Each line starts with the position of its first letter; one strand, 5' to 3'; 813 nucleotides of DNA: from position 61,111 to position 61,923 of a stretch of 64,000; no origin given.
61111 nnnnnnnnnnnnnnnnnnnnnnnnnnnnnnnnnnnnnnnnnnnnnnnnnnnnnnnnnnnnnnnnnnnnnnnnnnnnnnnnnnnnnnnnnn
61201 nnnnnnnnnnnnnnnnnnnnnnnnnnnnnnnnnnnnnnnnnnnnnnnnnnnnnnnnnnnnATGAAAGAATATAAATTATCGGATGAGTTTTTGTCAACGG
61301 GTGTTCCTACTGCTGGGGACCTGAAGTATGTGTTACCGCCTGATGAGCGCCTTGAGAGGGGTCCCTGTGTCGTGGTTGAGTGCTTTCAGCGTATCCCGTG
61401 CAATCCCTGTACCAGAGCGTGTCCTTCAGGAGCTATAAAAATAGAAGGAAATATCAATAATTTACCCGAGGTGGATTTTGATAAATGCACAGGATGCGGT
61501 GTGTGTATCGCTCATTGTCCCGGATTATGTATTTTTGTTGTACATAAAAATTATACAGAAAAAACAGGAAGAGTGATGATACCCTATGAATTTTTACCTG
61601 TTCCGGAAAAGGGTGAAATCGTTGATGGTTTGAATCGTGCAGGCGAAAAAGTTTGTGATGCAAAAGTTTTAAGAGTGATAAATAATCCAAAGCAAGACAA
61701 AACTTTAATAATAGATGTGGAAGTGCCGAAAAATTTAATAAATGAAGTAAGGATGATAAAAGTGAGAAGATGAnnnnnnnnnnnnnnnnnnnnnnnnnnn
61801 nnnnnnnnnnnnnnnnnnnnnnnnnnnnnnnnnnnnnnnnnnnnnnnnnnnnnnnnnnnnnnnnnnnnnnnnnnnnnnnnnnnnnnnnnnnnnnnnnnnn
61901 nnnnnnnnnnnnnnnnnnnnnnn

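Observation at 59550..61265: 1.7-kb cassette flanked by an exact 23-bp direct repeat containing purC's 3' end, RBS and next start codon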

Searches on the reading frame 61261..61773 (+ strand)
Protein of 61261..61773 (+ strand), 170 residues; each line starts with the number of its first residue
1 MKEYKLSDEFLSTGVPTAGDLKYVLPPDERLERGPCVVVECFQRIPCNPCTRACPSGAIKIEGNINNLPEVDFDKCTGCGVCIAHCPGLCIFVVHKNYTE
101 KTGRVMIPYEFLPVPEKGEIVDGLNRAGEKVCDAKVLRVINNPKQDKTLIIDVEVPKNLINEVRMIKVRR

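Call 4: search_protein_families(library=pfam, proteins=[window:61261-61773:+], max_evalue=0.01)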
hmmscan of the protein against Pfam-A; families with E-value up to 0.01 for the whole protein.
window:61261-61773:+ (170 aa): 11 families
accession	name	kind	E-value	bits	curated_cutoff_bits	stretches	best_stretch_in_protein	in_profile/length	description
PF00037.32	Fer4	-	2.6e-07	30.6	21.1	1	69-91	1-23/24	4Fe-4S binding domain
PF12838.12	Fer4_7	-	2.8e-07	31.3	27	1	45-87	3-49/52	4Fe-4S dicluster domain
PF13237.11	Fer4_10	-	7.2e-07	29.5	25.5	1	45-87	10-53/53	4Fe-4S dicluster domain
PF14697.11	Fer4_21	-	2.3e-05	24.8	35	1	45-91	9-57/59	4Fe-4S dicluster domain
PF12797.12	Fer4_2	-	2.9e-05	24.2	24.5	1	69-87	3-21/22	4Fe-4S binding domain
PF12837.12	Fer4_6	-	5.6e-05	23.3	25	1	69-87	2-20/24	4Fe-4S binding domain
PF13187.11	Fer4_9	-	7.1e-05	23.2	27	1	47-88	5-49/52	4Fe-4S dicluster domain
PF25160.1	LdpA_Fe-S-bd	-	0.00019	21.6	27.6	1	48-89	7-41/49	LdpA Fe-S cluster-binding domain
PF13534.11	Fer4_17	-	0.0049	17.8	22.2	0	75-91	1-17/61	4Fe-4S dicluster domain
PF13484.11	Fer4_16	-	0.0053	17.9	30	0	47-66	5-25/66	4Fe-4S double cluster binding domain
PF13183.11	Fer4_8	-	0.0099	16.8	27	1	73-93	2-17/68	4Fe-4S dicluster domain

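Call 6: find_related_loci(query=window:61261-61773:+, collection=genome_contigs, flank=6000)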
Query window:61261-61773:+ (170 aa) in genome_contigs; peptide patterns used: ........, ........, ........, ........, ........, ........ (x = any residue, [..] = any of these).
112 stretches matched a pattern; 19 encode a relative of the query (tblastn E <= 1e-3); 19 distinct loci.
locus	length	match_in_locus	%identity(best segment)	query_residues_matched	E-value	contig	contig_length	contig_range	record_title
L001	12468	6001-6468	53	13-168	3e-54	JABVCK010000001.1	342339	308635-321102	MAG: Bacillota bacterium isolate Ch29 Scaffold0, whole genome shotgun sequence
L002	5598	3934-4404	51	12-168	2e-52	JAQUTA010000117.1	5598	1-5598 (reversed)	MAG: Lutispora sp. isolate STD2_109 NODE_62693_length_5598_cov_6.044782_Sandtown_D2, whole genome shotgun sequence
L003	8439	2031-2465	58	25-169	9e-52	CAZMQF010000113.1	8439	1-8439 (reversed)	MAG TPA_asm: uncultured Pirellulales bacterium isolate binchicken_co262_31 genome assembly, contig: NODE_9701_length_843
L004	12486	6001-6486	52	10-169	6e-52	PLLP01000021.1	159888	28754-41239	MAG: Phycisphaerales bacterium isolate fen_1361 73.20120800_E3X.29_contig_1459, whole genome shotgun sequence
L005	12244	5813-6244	55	25-168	8e-51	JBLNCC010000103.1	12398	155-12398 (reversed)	MAG: Betaproteobacteria bacterium isolate MAG135 PRJNA950955_bin41_renamed_102, whole genome shotgun sequence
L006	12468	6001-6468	51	13-168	1e-50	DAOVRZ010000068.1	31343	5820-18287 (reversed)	MAG TPA_asm: Halanaerobiales bacterium isolate CSMAG_1614 CSMAG_1614_k141_450240_length_31343_cov_30.3615, whole genome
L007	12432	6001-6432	53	25-168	2e-49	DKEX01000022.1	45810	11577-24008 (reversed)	MAG TPA_asm: Firmicutes bacterium UBA6811 UBA6811_contig_42354, whole genome shotgun sequence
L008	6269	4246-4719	46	10-167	3e-48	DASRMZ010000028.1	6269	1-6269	MAG TPA_asm: Thermoclostridium sp. isolate SMAG_U10229 k141_527161, whole genome shotgun sequence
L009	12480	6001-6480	48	5-167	1e-45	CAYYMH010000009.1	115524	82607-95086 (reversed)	MAG TPA_asm: uncultured Cytophagia bacterium isolate SRP141376_co3_458 genome assembly, contig: NODE_257_length_115524_c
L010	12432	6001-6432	50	24-167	8e-44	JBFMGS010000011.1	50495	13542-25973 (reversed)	MAG: Bacillota bacterium isolate MAG303 MAG303_11, whole genome shotgun sequence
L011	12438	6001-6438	46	24-170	2e-42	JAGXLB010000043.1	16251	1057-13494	Candidatus Bipolaricaulota bacterium isolate GSL_GSL3510_5 NODE_447_length_16251_cov_14.3155, whole genome shotgun seque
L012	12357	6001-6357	34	31-142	5e-8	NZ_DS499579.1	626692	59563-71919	Alistipes putredinis DSM 17216 Scfld_02_9, whole genome shotgun sequence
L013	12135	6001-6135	48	42-87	6e-8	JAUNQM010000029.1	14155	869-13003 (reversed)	MAG: Prevotellaceae bacterium isolate S38M_St_55 NODE_1002_length_14155_cov_6.590993, whole genome shotgun sequence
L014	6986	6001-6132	48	42-87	1e-7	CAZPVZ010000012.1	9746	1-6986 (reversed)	MAG TPA_asm: uncultured Campylobacterales bacterium isolate binchicken_co219_395 genome assembly, contig: k141_971757, w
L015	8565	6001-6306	25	1-104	8e-6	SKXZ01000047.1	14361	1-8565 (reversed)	MAG: Candidatus Nitricultor lacus isolate CSSed162cmB_266 CSSed16-2cmB-12395, whole genome shotgun sequence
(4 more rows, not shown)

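Call 11: find_encoding_contigs(protein=window:61261-61773:+, flank=5000, max_places=10)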
Protein window:61261-61773:+ (170 aa): no gene with exactly this product is on record in the collection.

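Call 17: search_protein_families(library=ncbifam, proteins=[window:61261-61773:+], max_evalue=1)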
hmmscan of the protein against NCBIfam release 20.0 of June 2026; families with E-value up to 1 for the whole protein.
window:61261-61773:+ (170 aa): 89 families (the best 25 are shown)
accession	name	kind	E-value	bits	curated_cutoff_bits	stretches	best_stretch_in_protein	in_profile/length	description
NF005503.0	PRK07118.1-2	equivalog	3.1e-08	33.2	252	1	45-93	141-186/292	RnfABCDGE type electron transport complex subunit B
TIGR01944.1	rnfB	subfamily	1.3e-07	31.4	68.7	1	41-102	112-171/190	RnfABCDGE type electron transport complex subunit B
NF005505.0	PRK07118.1-4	equivalog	1.7e-07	31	378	1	44-91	218-262/265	Fe-S cluster domain-containing protein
NF041836.1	rnfB_Methano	equivalog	4e-07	29.7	445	1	44-91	218-262/265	Rnf electron transport complex subunit RnfB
NF003475.0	PRK05113.1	equivalog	6.9e-07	29.3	203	1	42-100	113-169/190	electron transport complex subunit RsxB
TIGR02179.1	PorD_KorD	subfamily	7e-07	29.3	60.05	1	45-95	28-76/78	2-oxoacid:acceptor oxidoreductase, delta subunit, pyruvate/2-ketoisovalerate family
NF040684.1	PorD_Arch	equivalog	7.9e-07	29.1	120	1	45-91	35-79/85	pyruvate synthase subunit PorD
NF040612.1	F420_dehyd_FpoI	exception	1.6e-06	28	180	1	39-98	7-66/135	F420H2 dehydrogenase subunit FpoI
NF058577.1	FdxA_fam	equivalog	1.8e-06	28.1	65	1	45-87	10-49/52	4Fe-4S ferredoxin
NF007202.0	PRK09623.1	equivalog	2.9e-06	27.5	166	1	38-95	47-102/105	3-methyl-2-oxobutanoate dehydrogenase subunit delta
NF005504.0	PRK07118.1-3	equivalog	3e-06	26.8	437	1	45-100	143-197/293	Fe-S cluster domain-containing protein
NF045874.1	Vhu_polyferre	exception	4.1e-06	25.8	600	1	43-98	129-181/381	F420-non-reducing hydrogenase associated-polyferredoxin VhuB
NF007203.0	PRK09624.1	equivalog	8.8e-06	25.9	171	1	45-95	54-102/105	pyuvate ferredoxin oxidoreductase subunit delta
NF033717.2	HPDL_rSAM_activ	equivalog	1.4e-05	24.5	420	1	40-100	54-114/311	4-hydroxyphenylacetate decarboxylase activase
NF042909.1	FMH_DH_FwdF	exception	2.2e-05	23.7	375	1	44-102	227-286/336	tungsten-dependent formylmethanofuran dehydrogenase subunit FwdF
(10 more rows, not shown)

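Call 18: find_related_loci(query=window:61261-61773:+, collection=metagenome_contigs, flank=5000)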
Query window:61261-61773:+ (170 aa) in metagenome_contigs; peptide patterns used: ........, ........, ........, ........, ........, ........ (x = any residue, [..] = any of these).
251 stretches matched a pattern; 120 encode a relative of the query (tblastn E <= 1e-3); the best 80 are kept; 80 distinct loci.
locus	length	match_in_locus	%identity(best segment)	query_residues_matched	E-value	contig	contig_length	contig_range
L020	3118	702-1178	55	10-168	2e-54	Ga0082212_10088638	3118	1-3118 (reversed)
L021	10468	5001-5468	53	13-168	9e-54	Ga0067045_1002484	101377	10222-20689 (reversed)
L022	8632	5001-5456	56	13-168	9e-53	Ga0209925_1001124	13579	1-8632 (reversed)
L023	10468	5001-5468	52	13-168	9e-53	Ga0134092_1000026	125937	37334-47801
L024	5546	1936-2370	58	25-169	2e-51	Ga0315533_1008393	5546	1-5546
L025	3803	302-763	53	13-166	2e-51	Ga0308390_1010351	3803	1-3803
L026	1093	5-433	58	26-168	9e-54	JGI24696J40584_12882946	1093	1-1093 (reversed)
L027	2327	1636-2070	59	25-169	2e-50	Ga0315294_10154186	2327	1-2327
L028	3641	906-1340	58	25-169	7e-50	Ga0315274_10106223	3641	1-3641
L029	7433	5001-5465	54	13-169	1e-49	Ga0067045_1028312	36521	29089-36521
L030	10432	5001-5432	56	25-168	1e-49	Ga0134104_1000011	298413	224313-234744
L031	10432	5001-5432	56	25-168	1e-49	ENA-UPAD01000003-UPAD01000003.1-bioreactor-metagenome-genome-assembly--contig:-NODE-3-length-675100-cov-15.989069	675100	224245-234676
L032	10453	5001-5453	53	14-167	5e-43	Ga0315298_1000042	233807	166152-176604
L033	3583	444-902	43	9-170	2e-35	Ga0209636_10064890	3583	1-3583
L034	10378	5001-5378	34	31-142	7e-8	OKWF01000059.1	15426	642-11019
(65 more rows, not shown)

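Call 50: find_homologous_proteins(query=window:61261-61773:+, max_evalue=1e-20)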
Query window:61261-61773:+ (170 aa): 506 proteins with E <= 1e-20 among 550 candidates; the best 120 are listed.
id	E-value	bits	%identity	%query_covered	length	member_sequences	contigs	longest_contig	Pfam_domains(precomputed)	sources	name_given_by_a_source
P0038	3.3e-111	387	99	100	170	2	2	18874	PF00037.33,PF12838.13,PF25160.2,PF13237.12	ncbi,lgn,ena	-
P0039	6.3e-73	262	71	92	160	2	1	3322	PF14697.12,PF12797.13,PF12837.13,PF00037.33,PF13484.12,PF12838.13,PF25160.2,PF13237.12,PF12800.13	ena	-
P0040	3.1e-70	253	68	94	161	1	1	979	PF14697.12,PF12837.13,PF00037.33,PF13484.12,PF12838.13,PF25160.2,PF13237.12,PF13187.12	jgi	-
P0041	1.2e-69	251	68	93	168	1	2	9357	PF14697.12,PF12797.13,PF00037.33,PF13484.12,PF12838.13,PF25160.2,PF13237.12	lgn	-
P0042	3.9e-68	247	66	92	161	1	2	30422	PF14697.12,PF12797.13,PF12837.13,PF00037.33,PF13484.12,PF12838.13,PF25160.2,PF13237.12,PF13187.12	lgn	-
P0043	4.4e-67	243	64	93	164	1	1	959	PF14697.12,PF00037.33,PF12838.13,PF25160.2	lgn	-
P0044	7.4e-67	242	66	91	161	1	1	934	PF14697.12,PF12797.13,PF12837.13,PF00037.33,PF13484.12,PF12838.13,PF25160.2,PF13237.12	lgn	-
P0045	2.1e-66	241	65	92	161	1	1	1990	PF00037.33,PF12838.13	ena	-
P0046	2.7e-66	241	66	93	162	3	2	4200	PF14697.12,PF12797.13,PF00037.33,PF13484.12,PF12838.13,PF13237.12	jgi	-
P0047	3.7e-65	237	65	91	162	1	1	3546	PF14697.12,PF12837.13,PF00037.33,PF12838.13,PF25160.2,PF13237.12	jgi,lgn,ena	jgi:Fe-S-cluster-containing hydrogenase component 2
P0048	1.2e-64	235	64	92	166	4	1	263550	PF14697.12,PF12797.13,PF12837.13,PF00037.33,PF12838.13,PF25160.2,PF13237.12,PF13187.12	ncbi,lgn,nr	ncbi:MAG: 4Fe-4S binding protein [bacterium]|nr:4Fe-4S binding protein [bacterium]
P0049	2.6e-64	234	60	99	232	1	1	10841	PF14697.12,PF12797.13,PF12837.13,PF00037.33,PF13484.12,PF12838.13,PF25160.2,PF13237.12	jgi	jgi:Fe-S-cluster-containing hydrogenase component 2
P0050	1.5e-62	228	66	87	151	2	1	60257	PF14697.12,PF12797.13,PF12837.13,PF00037.33,PF12838.13,PF25160.2,PF13237.12,PF13187.12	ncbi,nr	ncbi:MAG: 4Fe-4S binding protein [bacterium]|nr:4Fe-4S binding protein [bacterium]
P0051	3.9e-62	227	63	93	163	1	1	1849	PF14697.12,PF12837.13,PF00037.33,PF13484.12,PF12838.13,PF25160.2,PF13237.12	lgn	-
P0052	1.8e-61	225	60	94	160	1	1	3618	PF00037.33,PF12838.13,PF13237.12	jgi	-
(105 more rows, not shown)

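Call 51: find_encoding_contigs(protein=P0038, flank=5000, max_places=4)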
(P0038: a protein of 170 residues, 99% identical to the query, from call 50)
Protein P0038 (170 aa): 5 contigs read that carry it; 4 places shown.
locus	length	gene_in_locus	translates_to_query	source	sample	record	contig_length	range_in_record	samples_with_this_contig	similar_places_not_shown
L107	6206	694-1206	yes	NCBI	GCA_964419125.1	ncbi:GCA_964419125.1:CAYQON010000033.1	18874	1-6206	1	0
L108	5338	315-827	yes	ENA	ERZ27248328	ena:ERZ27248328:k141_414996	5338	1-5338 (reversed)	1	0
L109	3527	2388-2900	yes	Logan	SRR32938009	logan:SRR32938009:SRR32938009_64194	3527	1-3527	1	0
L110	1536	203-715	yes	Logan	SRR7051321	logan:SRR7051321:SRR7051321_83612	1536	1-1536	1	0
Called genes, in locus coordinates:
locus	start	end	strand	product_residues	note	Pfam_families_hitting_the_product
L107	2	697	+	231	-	?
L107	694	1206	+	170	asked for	PF13237:Fer4_10 (weak), PF12838:Fer4_7, PF25160:LdpA_Fe-S-bd (weak), PF00037:Fer4 (weak)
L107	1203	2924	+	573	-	PF00795:CN_hydrolase, PF02540:NAD_synthase, PF03054:tRNA_Me_trans (faint)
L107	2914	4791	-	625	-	PF13432:TPR_16 (faint), PF00515:TPR_1 (faint), PF07719:TPR_2 (faint), PF13174:TPR_6 (faint), PF13181:TPR_8 (faint), PF13371:TPR_9 (faint), PF13414:TPR_11 (faint), PF13428:TPR_14 (faint), +5 more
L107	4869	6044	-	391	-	PF12728:HTH_17, PF13581:HATPase_c_2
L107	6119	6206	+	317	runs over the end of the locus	PF09989:DUF2229, PF06050:HGD-D (faint)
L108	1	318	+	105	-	?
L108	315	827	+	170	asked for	PF13237:Fer4_10 (weak), PF12838:Fer4_7, PF25160:LdpA_Fe-S-bd (weak), PF00037:Fer4 (weak)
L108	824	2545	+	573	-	PF00795:CN_hydrolase, PF02540:NAD_synthase, PF03054:tRNA_Me_trans (faint)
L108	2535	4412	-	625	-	PF13432:TPR_16 (faint), PF00515:TPR_1 (faint), PF07719:TPR_2 (faint), PF13174:TPR_6 (faint), PF13181:TPR_8 (faint), PF13371:TPR_9 (faint), PF13414:TPR_11 (faint), PF13428:TPR_14 (faint), +5 more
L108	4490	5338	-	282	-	?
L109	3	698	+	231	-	?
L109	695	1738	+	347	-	PF12728:HTH_17 (weak), PF01555:N6_N4_Mtase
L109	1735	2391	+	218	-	-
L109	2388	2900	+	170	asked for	PF13237:Fer4_10 (weak), PF12838:Fer4_7, PF25160:LdpA_Fe-S-bd (weak), PF00037:Fer4 (weak)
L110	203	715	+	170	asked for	PF13237:Fer4_10 (weak), PF12838:Fer4_7, PF25160:LdpA_Fe-S-bd (weak), PF00037:Fer4 (weak)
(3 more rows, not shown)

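Call 52: find_encoding_contigs(protein=P0039, flank=4000, max_places=2)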
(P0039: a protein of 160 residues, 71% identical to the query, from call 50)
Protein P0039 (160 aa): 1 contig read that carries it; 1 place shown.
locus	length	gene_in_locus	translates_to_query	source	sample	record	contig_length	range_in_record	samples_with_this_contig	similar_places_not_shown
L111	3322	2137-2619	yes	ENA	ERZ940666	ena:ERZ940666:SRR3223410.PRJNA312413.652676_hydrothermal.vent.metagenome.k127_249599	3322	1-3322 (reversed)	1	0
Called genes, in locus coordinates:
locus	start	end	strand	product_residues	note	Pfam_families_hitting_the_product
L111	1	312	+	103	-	?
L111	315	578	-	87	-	-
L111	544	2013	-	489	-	PF05598:DUF772, PF01609:DDE_Tnp_1, PF13751:DDE_Tnp_1_6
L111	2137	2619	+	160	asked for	PF12837:Fer4_6 (faint), PF14697:Fer4_21 (weak), PF12838:Fer4_7, PF13237:Fer4_10 (weak), PF12800:Fer4_4 (faint), PF25160:LdpA_Fe-S-bd (weak), PF12797:Fer4_2 (weak), PF00037:Fer4, +1 more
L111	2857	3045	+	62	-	-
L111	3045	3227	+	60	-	PF07927:HicA_toxin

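Call 53: find_encoding_contigs(protein=P0041, flank=4000, max_places=2)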
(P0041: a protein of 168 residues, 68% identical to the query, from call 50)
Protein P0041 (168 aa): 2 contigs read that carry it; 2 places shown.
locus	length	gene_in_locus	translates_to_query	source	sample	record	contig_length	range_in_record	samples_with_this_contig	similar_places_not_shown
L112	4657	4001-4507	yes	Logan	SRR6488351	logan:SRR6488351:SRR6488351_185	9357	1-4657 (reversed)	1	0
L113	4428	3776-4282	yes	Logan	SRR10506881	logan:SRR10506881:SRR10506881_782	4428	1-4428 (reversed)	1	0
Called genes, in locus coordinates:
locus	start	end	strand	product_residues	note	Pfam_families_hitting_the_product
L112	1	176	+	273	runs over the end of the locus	PF01790:LGT, PF06197:DUF998 (faint)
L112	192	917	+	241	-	PF18912:DZR_2, PF00156:Pribosyltran (weak)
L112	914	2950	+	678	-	PF01751:Toprim, PF01131:Topoisom_bac, PF01396:Zn_ribbon_Top1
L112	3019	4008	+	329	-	-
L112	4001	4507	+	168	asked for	PF13484:Fer4_16 (faint), PF13237:Fer4_10 (faint), PF14697:Fer4_21 (faint), PF12838:Fer4_7, PF25160:LdpA_Fe-S-bd (weak), PF00037:Fer4 (weak), PF12797:Fer4_2 (weak)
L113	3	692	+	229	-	?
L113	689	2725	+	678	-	PF01751:Toprim, PF01131:Topoisom_bac, PF01396:Zn_ribbon_Top1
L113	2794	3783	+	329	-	-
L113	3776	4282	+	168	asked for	PF13484:Fer4_16 (faint), PF13237:Fer4_10 (faint), PF14697:Fer4_21 (faint), PF12838:Fer4_7, PF25160:LdpA_Fe-S-bd (weak), PF00037:Fer4 (weak), PF12797:Fer4_2 (weak)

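Call 54: find_encoding_contigs(protein=P0042, flank=4000, max_places=2)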
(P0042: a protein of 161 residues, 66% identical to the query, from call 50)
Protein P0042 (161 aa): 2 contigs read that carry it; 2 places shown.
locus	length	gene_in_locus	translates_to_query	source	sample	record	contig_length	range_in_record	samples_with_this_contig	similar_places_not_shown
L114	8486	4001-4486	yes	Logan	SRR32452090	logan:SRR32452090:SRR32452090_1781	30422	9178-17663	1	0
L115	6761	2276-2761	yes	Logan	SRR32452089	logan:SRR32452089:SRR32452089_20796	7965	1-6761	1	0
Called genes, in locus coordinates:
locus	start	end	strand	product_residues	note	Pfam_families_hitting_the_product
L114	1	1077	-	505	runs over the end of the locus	PF00924:MS_channel_2nd, PF21082:MS_channel_3rd, PF00027:cNMP_binding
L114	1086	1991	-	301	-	PF01435:Peptidase_M48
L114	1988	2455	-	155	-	PF08239:SH3_3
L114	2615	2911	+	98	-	PF13510:Fer2_4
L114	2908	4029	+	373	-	PF00070:Pyr_redox (faint), PF01134:GIDA (weak), PF01262:AlaDh_PNT_C (weak), PF01266:DAO (weak), PF03486:HI0933_like (weak), PF07992:Pyr_redox_2, PF12831:FAD_oxidored, PF13450:NAD_binding_8, +3 more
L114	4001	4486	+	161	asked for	PF13187:Fer4_9 (faint), PF14697:Fer4_21 (weak), PF12838:Fer4_7, PF13237:Fer4_10 (weak), PF13484:Fer4_16 (faint), PF25160:LdpA_Fe-S-bd (weak), PF00037:Fer4 (weak), PF12797:Fer4_2 (weak), +1 more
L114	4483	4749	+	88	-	PF17806:SO_alpha_A3, PF04324:Fer2_BFD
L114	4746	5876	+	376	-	PF01134:GIDA (faint), PF01266:DAO, PF13450:NAD_binding_8 (weak)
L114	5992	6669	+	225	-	PF00702:Hydrolase, PF12710:HAD, PF13419:HAD_2, PF13242:Hydrolase_like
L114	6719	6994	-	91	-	-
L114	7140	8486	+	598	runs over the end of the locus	PF01541:GIY-YIG, PF27096:UvrC_M, PF02151:UVR, PF22920:UvrC_RNaseH, PF08459:UvrC_RNaseH_dom, PF14520:HHH_5 (weak), PF12826:HHH_2 (weak)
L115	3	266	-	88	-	?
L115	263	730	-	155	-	PF08239:SH3_3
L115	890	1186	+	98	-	PF13510:Fer2_4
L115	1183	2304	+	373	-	PF00070:Pyr_redox (faint), PF01134:GIDA (weak), PF01262:AlaDh_PNT_C (weak), PF01266:DAO (weak), PF03486:HI0933_like (weak), PF07992:Pyr_redox_2, PF12831:FAD_oxidored, PF13450:NAD_binding_8, +3 more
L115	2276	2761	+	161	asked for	PF13187:Fer4_9 (faint), PF14697:Fer4_21 (weak), PF12838:Fer4_7, PF13237:Fer4_10 (weak), PF13484:Fer4_16 (faint), PF25160:LdpA_Fe-S-bd (weak), PF00037:Fer4 (weak), PF12797:Fer4_2 (weak), +1 more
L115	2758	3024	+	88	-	PF17806:SO_alpha_A3, PF04324:Fer2_BFD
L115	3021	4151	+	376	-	PF01134:GIDA (faint), PF01266:DAO, PF13450:NAD_binding_8 (weak)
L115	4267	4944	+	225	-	PF00702:Hydrolase, PF12710:HAD, PF13419:HAD_2, PF13242:Hydrolase_like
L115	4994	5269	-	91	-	-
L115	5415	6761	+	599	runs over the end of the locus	PF01541:GIY-YIG, PF27096:UvrC_M, PF02151:UVR, PF22920:UvrC_RNaseH, PF08459:UvrC_RNaseH_dom, PF14520:HHH_5 (weak), PF12826:HHH_2 (weak)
